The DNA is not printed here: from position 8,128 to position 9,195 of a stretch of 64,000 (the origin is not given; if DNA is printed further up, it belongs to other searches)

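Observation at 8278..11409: Prophage-encoded RNA end-repair pair: a Thg1-like 3'-5' polymerase three genes from RtcB ligase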

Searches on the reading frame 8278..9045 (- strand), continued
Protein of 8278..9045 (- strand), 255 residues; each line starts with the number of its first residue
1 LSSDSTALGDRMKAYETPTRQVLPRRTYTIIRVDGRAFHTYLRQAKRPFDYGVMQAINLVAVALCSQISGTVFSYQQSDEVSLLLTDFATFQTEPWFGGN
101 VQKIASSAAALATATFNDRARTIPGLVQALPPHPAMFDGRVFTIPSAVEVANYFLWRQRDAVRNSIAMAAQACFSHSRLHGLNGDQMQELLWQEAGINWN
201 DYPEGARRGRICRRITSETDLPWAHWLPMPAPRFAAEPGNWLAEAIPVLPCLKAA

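Call 18: find_homologous_proteins(query=window:8278-9045:-, max_evalue=1e-10)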
Query window:8278-9045:- (255 aa): 4191 proteins with E <= 1e-10 among 5230 candidates; the best 120 are listed.
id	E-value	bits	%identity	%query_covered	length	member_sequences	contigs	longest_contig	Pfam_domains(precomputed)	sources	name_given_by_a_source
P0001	3.8e-164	562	100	96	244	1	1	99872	PF04446.18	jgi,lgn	jgi:tRNA(His) 5'-end guanylyltransferase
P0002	5.5e-104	365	63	99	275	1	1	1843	PF14413.12,PF04446.18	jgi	jgi:tRNA(His) guanylyltransferase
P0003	4.5e-101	356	62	99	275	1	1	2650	PF14413.12,PF04446.18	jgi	jgi:tRNA(His) guanylyltransferase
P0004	1.7e-100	354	63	100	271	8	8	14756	PF14413.12,PF04446.18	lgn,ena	-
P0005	1.8e-100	354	64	100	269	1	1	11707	PF14413.12,PF04446.18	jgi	jgi:tRNA(His) guanylyltransferase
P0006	2.1e-100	353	61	100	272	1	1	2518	PF14413.12,PF04446.18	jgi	jgi:tRNA(His) guanylyltransferase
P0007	1.3e-99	351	61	100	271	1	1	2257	PF04446.18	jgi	jgi:tRNA(His) guanylyltransferase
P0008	4.6e-99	349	61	99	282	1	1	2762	PF14413.12,PF04446.18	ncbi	-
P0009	5.8e-99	349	61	99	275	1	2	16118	PF14413.12,PF04446.18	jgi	jgi:tRNA(His) guanylyltransferase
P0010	7.3e-99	348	63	100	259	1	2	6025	PF14413.12,PF04446.18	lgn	-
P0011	8.6e-98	345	61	95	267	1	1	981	PF14413.12,PF04446.18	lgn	-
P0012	9.9e-98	345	61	100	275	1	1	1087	PF14413.12,PF04446.18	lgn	-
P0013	1.6e-97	344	60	99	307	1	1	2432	PF14413.12,PF04446.18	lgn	-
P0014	6.7e-97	342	59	99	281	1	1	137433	PF14413.12,PF04446.18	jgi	jgi:tRNA(His) guanylyltransferase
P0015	1.7e-96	341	60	100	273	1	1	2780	PF14413.12,PF04446.18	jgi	jgi:tRNA(His) guanylyltransferase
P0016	3.6e-96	339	59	100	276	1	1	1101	PF14413.12,PF04446.18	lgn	-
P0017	8.5e-96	338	59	99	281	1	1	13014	PF14413.12,PF04446.18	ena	-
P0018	1.2e-95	338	59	99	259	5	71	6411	PF04446.18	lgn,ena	-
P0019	1.6e-95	337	59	100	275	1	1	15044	PF14413.12,PF04446.18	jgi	jgi:tRNA(His) guanylyltransferase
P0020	2.0e-95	337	60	100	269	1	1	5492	PF14413.12,PF04446.18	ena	-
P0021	4.5e-95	336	60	100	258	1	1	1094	PF04446.18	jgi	jgi:tRNA(His) guanylyltransferase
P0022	1.3e-94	334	60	100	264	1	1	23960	PF14413.12,PF04446.18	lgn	-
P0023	1.3e-94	334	59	99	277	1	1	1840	PF14413.12,PF04446.18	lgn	-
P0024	2.8e-94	333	59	100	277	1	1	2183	PF14413.12,PF04446.18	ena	-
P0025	4.7e-94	333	59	99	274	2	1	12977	PF14413.12,PF04446.18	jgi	jgi:tRNA(His) guanylyltransferase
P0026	5.6e-94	332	61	100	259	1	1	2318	PF14413.12,PF04446.18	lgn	-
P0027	8.3e-94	332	58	99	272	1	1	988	PF04446.18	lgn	-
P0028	8.5e-94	332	59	100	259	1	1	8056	PF14413.12,PF04446.18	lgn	-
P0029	8.6e-94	332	58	100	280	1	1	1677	PF14413.12,PF04446.18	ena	-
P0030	8.8e-94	332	58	100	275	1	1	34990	PF04446.18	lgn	-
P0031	1.0e-93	331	58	99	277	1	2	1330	PF14413.12,PF04446.18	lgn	-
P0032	1.5e-93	331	58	99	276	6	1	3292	PF04446.18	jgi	jgi:tRNA(His) guanylyltransferase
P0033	1.5e-93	331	61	99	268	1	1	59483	PF14413.12,PF04446.18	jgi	jgi:tRNA(His) guanylyltransferase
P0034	2.2e-93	330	60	100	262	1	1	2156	PF14413.12,PF04446.18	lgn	-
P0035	3.2e-93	330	58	100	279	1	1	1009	PF04446.18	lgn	-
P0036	3.3e-93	330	59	99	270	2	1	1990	PF14413.12,PF04446.18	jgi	jgi:tRNA(His) 5'-end guanylyltransferase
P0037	5.5e-93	329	61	99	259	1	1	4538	PF14413.12,PF04446.18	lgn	-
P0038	6.6e-93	329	60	99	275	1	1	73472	PF14413.12,PF04446.18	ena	-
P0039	8.4e-93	328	58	99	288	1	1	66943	PF14413.12,PF04446.18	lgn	-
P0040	9.9e-93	328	60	99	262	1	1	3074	PF14413.12,PF04446.18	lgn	-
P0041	1.2e-92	328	58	99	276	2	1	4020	PF04446.18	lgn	-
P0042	1.3e-92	328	65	85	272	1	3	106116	PF14413.12,PF04446.18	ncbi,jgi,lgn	ncbi:MAG TPA: tRNA(His) guanylyltransferase Thg1 family protein [Trebonia sp.]|jgi:tRNA(His) 5'-end 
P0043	1.6e-92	328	58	99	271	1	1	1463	PF14413.12,PF04446.18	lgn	-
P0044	1.7e-92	327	58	99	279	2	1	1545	PF04446.18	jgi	jgi:tRNA(His) guanylyltransferase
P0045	2.2e-92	327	58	96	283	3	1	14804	PF14413.12,PF04446.18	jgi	-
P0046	3.0e-92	327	58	99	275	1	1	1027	PF14413.12,PF04446.18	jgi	jgi:tRNA(His) guanylyltransferase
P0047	3.0e-92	327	61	98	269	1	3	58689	PF14413.12,PF04446.18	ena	-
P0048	3.1e-92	327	59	99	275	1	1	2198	PF14413.12,PF04446.18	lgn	-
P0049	3.5e-92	326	59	100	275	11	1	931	PF14413.12,PF04446.18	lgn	-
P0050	3.7e-92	326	57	100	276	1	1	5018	PF14413.12,PF04446.18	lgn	-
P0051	5.4e-92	326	59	100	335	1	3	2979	PF14413.12,PF04446.18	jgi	jgi:tRNA(His) 5'-end guanylyltransferase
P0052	1.1e-91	325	61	96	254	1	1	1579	PF04446.18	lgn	-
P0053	1.3e-91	325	59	99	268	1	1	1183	PF04446.18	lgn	-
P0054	1.7e-91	324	57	99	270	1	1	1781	PF04446.18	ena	-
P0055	3.1e-91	323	57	100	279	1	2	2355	PF04446.18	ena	-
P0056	4.7e-91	323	59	100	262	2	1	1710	PF14413.12,PF04446.18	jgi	jgi:tRNA(His) guanylyltransferase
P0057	6.0e-91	322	57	100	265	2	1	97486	PF14413.12,PF04446.18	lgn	-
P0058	6.8e-91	322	59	98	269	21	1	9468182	PF04446.18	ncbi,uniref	ncbi:tRNA(His) guanylyltransferase Thg1 family protein [Actinomadura luteofluorescens]|uniref:tRNA(H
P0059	1.1e-90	322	58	100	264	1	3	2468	PF14413.12,PF04446.18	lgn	-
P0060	1.1e-90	322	57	95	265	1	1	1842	PF14413.12,PF04446.18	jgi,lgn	-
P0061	1.5e-90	321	57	99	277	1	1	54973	PF14413.12,PF04446.18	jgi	jgi:tRNA(His) guanylyltransferase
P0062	2.2e-90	321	58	100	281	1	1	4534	PF14413.12,PF04446.18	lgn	-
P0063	2.2e-90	321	59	99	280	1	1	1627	PF04446.18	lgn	-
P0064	2.8e-90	320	57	100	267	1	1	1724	PF14413.12,PF04446.18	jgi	jgi:tRNA(His) guanylyltransferase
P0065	3.6e-90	320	57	100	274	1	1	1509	PF14413.12,PF04446.18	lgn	-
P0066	3.7e-90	320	58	100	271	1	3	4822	PF04446.18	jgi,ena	-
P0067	5.5e-90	319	56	100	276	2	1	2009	PF14413.12,PF04446.18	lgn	-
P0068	6.6e-90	319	58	95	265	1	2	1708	PF14413.12,PF04446.18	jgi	jgi:tRNA(His) guanylyltransferase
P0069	1.0e-89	318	57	99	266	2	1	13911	PF14413.12,PF04446.18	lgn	-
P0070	1.0e-89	318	59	99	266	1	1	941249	PF04446.18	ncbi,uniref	ncbi:tRNA(His) guanylyltransferase Thg1 family protein [Streptomyces sp. NPDC050418]|uniref:tRNA(His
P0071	1.2e-89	318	58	100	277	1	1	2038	PF14413.12,PF04446.18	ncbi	-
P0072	1.4e-89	318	59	99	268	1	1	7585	PF14413.12,PF04446.18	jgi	jgi:tRNA(His) 5'-end guanylyltransferase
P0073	1.6e-89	318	58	96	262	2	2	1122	PF14413.12,PF04446.18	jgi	jgi:tRNA(His) 5'-end guanylyltransferase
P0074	1.7e-89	318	58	100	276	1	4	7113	PF14413.12,PF04446.18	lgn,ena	-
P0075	1.8e-89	318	57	100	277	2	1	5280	PF14413.12,PF04446.18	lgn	-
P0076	3.0e-89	317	58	98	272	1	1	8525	PF04446.18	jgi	jgi:tRNA(His) guanylyltransferase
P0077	3.0e-89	317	59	98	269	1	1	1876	PF14413.12,PF04446.18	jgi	jgi:tRNA(His) guanylyltransferase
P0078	4.0e-89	316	58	98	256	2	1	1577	PF04446.18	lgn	-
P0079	5.7e-89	316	59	99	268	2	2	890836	PF14413.12,PF04446.18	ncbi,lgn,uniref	ncbi:tRNA(His) guanylyltransferase Thg1 family protein [Nonomuraea sp. NPDC004186]|uniref:tRNA(His) 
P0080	7.2e-89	316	58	99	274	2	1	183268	PF14413.12,PF04446.18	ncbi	ncbi:tRNA(His) guanylyltransferase Thg1 family protein [Nonomuraea wenchangensis]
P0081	1.5e-88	315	58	98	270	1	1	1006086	PF14413.12,PF04446.18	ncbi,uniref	ncbi:tRNA(His) guanylyltransferase Thg1 family protein [Nonomuraea typhae]|uniref:tRNA(His) guanylyl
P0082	1.6e-88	314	57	99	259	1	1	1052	PF14413.12,PF04446.18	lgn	-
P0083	1.7e-88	314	56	100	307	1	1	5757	PF14413.12,PF04446.18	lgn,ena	-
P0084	2.1e-88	314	57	95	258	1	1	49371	PF14413.12,PF04446.18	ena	-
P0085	2.2e-88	314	57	98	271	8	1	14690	PF04446.18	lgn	-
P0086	3.1e-88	313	58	96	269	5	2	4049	PF04446.18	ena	-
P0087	4.3e-88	313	59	98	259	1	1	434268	PF04446.18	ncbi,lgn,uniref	ncbi:tRNA(His) guanylyltransferase Thg1 family protein [Streptomyces sp. S1]|uniref:tRNA(His) guanyl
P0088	4.7e-88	313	56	99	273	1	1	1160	PF14413.12,PF04446.18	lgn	-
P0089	5.0e-88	313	61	98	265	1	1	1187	PF04446.18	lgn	-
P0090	5.5e-88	313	56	100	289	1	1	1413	PF14413.12,PF04446.18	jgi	jgi:tRNA(His) 5'-end guanylyltransferase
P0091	5.6e-88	313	59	100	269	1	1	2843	PF04446.18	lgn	-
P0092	6.2e-88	313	57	99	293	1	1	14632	PF04446.18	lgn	-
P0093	6.8e-88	312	58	98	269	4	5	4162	PF14413.12,PF04446.18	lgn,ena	-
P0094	6.8e-88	312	56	100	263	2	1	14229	PF04446.18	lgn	-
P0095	7.7e-88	312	57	99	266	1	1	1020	PF04446.18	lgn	-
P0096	9.0e-88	312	58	99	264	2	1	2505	PF14413.12,PF04446.18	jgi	jgi:tRNA(His) guanylyltransferase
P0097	1.1e-87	312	57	98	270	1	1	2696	PF14413.12,PF04446.18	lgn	-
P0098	1.4e-87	311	57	99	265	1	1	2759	PF04446.18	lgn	-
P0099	1.5e-87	311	57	99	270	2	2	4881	PF14413.12,PF04446.18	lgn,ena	-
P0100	1.5e-87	311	58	98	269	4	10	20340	PF14413.12,PF04446.18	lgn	-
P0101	1.9e-87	311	58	99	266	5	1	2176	PF14413.12,PF04446.18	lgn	-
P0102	1.9e-87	311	56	100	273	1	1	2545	PF04446.18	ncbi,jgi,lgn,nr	ncbi:MAG: hypothetical protein JWP34_5102 [Massilia sp.]|jgi:tRNA(His) guanylyltransferase|nr:hypoth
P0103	2.2e-87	311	58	98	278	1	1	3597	PF14413.12,PF04446.18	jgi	jgi:tRNA(His) guanylyltransferase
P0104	2.4e-87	311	59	98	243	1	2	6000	PF04446.18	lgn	-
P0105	2.8e-87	310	58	99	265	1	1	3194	PF14413.12,PF04446.18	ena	-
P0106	2.9e-87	310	55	99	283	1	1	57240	PF14413.12,PF04446.18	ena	-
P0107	3.1e-87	310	57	99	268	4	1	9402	PF14413.12,PF04446.18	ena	-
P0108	3.6e-87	310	56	98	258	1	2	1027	PF14413.12,PF04446.18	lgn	-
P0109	3.8e-87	310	58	98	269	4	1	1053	PF14413.12,PF04446.18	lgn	-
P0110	4.0e-87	310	59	99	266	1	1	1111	PF14413.12,PF04446.18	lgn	-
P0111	4.1e-87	310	57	100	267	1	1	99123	PF14413.12,PF04446.18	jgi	jgi:tRNA(His) guanylyltransferase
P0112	4.4e-87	310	57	98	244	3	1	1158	PF04446.18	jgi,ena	-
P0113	5.0e-87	310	58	98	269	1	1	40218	PF14413.12,PF04446.18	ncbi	ncbi:tRNA(His) guanylyltransferase Thg1 family protein [Nonomuraea sp. NPDC003707]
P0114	5.3e-87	309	55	98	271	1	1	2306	PF04446.18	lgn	-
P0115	9.8e-87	309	59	98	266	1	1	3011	PF14413.12,PF04446.18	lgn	-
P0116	1.1e-86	308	57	98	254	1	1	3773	PF04446.18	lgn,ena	-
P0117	1.1e-86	308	56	99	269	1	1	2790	PF14413.12,PF04446.18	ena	-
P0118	1.5e-86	308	56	98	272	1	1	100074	PF14413.12,PF04446.18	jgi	jgi:tRNA(His) 5'-end guanylyltransferase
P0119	1.7e-86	308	56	99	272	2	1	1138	PF14413.12,PF04446.18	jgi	-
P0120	1.8e-86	308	56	100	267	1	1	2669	PF14413.12,PF04446.18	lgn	-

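Call 19: find_encoding_contigs(protein=P0001, flank=10000, max_places=3)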
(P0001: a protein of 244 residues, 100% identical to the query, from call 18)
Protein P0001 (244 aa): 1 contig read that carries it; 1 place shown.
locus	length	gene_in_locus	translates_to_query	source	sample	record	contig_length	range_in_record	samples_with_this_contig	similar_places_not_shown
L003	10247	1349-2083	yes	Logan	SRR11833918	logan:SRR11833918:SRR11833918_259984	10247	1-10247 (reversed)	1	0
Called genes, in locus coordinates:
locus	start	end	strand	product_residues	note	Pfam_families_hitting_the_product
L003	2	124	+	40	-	?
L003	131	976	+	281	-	-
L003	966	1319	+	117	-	-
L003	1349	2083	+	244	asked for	PF04446:Thg1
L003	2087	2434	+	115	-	PF19730:DUF6221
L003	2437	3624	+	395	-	-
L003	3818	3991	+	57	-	-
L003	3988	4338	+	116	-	-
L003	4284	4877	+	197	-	-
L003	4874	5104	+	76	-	-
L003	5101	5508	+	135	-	-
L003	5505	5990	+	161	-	-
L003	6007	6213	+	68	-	-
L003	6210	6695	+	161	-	-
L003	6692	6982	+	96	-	-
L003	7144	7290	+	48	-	-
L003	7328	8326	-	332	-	PF00589:Phage_integrase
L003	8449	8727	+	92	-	PF13560:HTH_31 (weak), PF01381:HTH_3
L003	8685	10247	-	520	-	?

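Call 20: find_related_loci(query=window:8278-9045:-, collection=genome_contigs, flank=10000)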
Query window:8278-9045:- (255 aa) in genome_contigs; peptide patterns used: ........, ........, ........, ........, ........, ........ (x = any residue, [..] = any of these).
165 stretches matched a pattern; 87 encode a relative of the query (tblastn E <= 1e-3); the best 80 are kept; 80 distinct loci.
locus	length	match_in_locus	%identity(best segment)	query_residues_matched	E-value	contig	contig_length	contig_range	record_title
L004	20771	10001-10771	59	3-254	8e-100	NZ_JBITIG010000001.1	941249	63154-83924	Streptomyces sp. NPDC050418 NPDC050418_58_H10.ctg-0001, whole genome shotgun sequence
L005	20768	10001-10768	58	3-253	2e-97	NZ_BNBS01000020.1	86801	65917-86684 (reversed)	Streptomyces hydrogenans strain JCM 4771 sequence020, whole genome shotgun sequence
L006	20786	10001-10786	58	3-252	3e-96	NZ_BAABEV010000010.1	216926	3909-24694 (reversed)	Actinomadura verrucosospora strain JCM 3147 sequence010, whole genome shotgun sequence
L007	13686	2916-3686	56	3-254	2e-95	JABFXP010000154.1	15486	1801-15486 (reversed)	MAG: Catenulispora sp. isolate Bin6.9 NODE_779_length_15486_cov_37.964283, whole genome shotgun sequence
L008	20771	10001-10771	57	3-254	6e-95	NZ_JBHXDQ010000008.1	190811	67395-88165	Streptomyces sp. NPDC127038 NPDC127038_T39_F4.ctg-0008, whole genome shotgun sequence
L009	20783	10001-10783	60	3-254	8e-95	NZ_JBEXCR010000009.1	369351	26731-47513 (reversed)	Nonomuraea sp. NPDC005650 NPDC005650_291_G6.ctg-0009, whole genome shotgun sequence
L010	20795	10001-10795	55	3-254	3e-94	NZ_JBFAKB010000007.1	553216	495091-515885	Nonomuraea sp. NPDC050404 NPDC050404_155_F7.ctg-0007, whole genome shotgun sequence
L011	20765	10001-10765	58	1-246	4e-93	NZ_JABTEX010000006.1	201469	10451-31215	Planomonospora sp. ID82291 NODE_6_length_201469_cov_97.798297, whole genome shotgun sequence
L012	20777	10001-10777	57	3-252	3e-93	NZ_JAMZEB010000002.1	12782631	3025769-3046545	Nonomuraea thailandensis strain DSM 46694 Ga0374030_02, whole genome shotgun sequence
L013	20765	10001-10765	56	3-252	2e-93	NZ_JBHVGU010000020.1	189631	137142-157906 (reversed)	Streptomyces sp. NPDC057616 NPDC057616_323_F8.ctg-0020, whole genome shotgun sequence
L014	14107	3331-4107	56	4-253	4e-93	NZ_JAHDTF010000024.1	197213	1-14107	Sphaerisporangium fuscum strain H8589 Scaffold21_1, whole genome shotgun sequence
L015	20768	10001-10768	55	3-253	8e-93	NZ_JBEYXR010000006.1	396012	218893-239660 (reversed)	Streptomyces sp. NPDC046859 NPDC046859_51_D8.ctg-0006, whole genome shotgun sequence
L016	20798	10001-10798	54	3-255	5e-93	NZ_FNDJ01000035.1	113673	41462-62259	Nonomuraea jiangxiensis strain CGMCC 4.6533, whole genome shotgun sequence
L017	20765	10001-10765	55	3-252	7e-92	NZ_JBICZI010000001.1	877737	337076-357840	Streptomyces sp. NPDC048257 NPDC048257_33_H5.ctg-0001, whole genome shotgun sequence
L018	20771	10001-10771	56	4-255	2e-91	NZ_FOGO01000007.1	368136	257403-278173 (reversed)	Streptomyces qinglanensis strain CGMCC 4.6825, whole genome shotgun sequence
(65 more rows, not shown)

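Call 22: find_related_loci(query=window:8278-9045:-, collection=viral_contigs, flank=10000)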
Query window:8278-9045:- (255 aa) in viral_contigs; peptide patterns used: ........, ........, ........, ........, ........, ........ (x = any residue, [..] = any of these).
100 stretches matched a pattern; 97 encode a relative of the query (tblastn E <= 1e-3); the best 80 are kept; 80 distinct loci.
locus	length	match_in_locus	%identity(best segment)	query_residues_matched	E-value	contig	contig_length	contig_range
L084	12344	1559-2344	63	1-246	4e-107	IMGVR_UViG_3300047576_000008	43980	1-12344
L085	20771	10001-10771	57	3-255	6e-96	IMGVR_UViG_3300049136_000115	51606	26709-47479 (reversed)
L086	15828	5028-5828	57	3-255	6e-96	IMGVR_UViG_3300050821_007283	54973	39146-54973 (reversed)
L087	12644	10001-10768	58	3-253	4e-95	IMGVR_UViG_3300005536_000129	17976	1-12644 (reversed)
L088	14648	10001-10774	57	3-255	3e-95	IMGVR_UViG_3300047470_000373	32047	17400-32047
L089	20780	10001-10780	57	1-254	3e-94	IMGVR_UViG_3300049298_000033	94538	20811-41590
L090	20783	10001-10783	55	3-254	3e-94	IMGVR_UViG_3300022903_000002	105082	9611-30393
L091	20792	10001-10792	56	4-252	2e-93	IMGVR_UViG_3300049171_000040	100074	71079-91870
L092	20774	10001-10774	56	3-255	6e-93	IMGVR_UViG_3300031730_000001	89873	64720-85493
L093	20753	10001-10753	57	7-252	2e-92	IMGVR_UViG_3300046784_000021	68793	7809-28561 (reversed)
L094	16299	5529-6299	56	3-254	5e-92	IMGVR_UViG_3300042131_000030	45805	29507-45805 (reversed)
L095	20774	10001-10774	55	3-253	1e-91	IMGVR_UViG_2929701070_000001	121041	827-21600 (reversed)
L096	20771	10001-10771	56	4-255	2e-91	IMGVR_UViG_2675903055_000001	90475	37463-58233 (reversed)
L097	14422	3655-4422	55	3-253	3e-91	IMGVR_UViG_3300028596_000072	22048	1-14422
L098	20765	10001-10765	55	3-252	4e-91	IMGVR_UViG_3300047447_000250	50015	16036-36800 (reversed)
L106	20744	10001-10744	51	3-246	1e-81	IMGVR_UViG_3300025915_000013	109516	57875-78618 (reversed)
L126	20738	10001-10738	43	7-239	9e-55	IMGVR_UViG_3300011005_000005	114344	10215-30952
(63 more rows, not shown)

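Call 63: find_related_loci(query=window:8278-9045:-, collection=metagenome_contigs, flank=10000)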
Query window:8278-9045:- (255 aa) in metagenome_contigs; peptide patterns used: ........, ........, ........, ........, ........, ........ (x = any residue, [..] = any of these).
523 stretches matched a pattern; 415 encode a relative of the query (tblastn E <= 1e-3); the best 80 are kept; 80 distinct loci.
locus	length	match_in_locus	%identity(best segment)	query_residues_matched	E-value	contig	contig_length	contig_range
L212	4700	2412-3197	63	1-246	5e-108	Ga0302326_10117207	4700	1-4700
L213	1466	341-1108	58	1-252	8e-110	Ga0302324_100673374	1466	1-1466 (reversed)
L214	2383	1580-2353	56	3-255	2e-101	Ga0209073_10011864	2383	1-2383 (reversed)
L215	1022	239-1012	57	3-255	3e-105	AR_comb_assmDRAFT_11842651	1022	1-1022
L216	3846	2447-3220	57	3-255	4e-97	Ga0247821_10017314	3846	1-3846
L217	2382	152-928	57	3-252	2e-99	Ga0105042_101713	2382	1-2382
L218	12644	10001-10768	58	3-253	1e-95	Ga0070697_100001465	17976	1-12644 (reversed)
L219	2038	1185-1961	57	1-255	3e-100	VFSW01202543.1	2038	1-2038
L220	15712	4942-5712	56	3-254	2e-95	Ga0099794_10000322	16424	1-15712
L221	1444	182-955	56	3-255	8e-102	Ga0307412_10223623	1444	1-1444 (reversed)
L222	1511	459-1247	58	1-254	9e-102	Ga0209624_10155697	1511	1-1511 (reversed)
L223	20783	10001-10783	55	3-254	9e-95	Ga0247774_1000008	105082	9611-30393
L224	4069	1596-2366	55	3-254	4e-95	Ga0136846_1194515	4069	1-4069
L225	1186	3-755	57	8-253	3e-102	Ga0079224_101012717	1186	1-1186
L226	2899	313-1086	56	3-255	5e-96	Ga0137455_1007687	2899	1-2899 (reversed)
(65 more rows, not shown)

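Call 73: search_protein_families(library=padloc, proteins=[window:8278-9045:-], max_evalue=0.001)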
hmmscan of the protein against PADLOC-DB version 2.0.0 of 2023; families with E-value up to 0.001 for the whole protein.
window:8278-9045:- (255 aa): 0 families

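Call 74: search_protein_families(library=ncbifam, proteins=[window:8278-9045:-], max_evalue=0.001)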
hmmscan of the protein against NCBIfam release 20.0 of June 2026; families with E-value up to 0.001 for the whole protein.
window:8278-9045:- (255 aa): 0 families
